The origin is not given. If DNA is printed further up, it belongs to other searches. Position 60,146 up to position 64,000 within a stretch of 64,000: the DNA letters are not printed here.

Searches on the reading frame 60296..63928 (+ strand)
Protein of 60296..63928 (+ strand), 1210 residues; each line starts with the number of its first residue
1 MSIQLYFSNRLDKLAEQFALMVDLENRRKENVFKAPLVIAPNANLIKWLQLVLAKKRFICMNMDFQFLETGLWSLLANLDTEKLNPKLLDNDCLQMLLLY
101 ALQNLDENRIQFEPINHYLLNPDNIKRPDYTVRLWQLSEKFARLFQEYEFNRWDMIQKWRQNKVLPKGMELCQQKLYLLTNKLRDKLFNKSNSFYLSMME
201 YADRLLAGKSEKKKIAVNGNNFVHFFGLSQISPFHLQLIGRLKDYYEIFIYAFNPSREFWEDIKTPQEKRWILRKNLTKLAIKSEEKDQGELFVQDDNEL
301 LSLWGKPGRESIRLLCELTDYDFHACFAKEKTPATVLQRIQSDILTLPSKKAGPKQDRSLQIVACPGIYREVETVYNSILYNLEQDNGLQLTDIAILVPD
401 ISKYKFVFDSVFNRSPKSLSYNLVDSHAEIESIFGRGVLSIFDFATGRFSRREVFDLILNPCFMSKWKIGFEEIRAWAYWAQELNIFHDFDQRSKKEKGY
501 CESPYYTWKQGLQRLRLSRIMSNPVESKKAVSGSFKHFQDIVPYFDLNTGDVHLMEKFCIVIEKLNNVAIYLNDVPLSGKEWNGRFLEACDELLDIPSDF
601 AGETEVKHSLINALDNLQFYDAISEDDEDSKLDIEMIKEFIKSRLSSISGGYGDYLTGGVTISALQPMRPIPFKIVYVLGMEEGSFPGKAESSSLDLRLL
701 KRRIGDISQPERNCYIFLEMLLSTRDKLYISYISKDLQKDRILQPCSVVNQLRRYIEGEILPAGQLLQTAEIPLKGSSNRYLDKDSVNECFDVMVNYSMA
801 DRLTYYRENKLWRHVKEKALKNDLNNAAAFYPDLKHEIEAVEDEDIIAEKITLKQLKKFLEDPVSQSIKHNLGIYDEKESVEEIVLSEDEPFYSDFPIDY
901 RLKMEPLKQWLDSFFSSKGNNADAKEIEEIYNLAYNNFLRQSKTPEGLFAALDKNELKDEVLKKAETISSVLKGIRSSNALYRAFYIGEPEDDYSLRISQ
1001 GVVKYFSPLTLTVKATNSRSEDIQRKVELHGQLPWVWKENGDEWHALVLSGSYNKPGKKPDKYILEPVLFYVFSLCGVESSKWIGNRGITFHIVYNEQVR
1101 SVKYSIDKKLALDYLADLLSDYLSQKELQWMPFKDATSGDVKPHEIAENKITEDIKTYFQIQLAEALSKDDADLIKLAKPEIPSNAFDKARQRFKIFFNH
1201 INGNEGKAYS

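Call 41: search_protein_families(library=pfam, proteins=[window:60296-63928:+], max_evalue=0.00001)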
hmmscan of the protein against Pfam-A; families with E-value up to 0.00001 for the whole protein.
window:60296-63928:+ (1210 aa): 1 family
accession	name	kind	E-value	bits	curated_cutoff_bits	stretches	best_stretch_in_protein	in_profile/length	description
PF04257.20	Exonuc_V_gamma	-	2.6e-48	165.3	25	1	4-346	2-313/314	Exodeoxyribonuclease V, gamma subunit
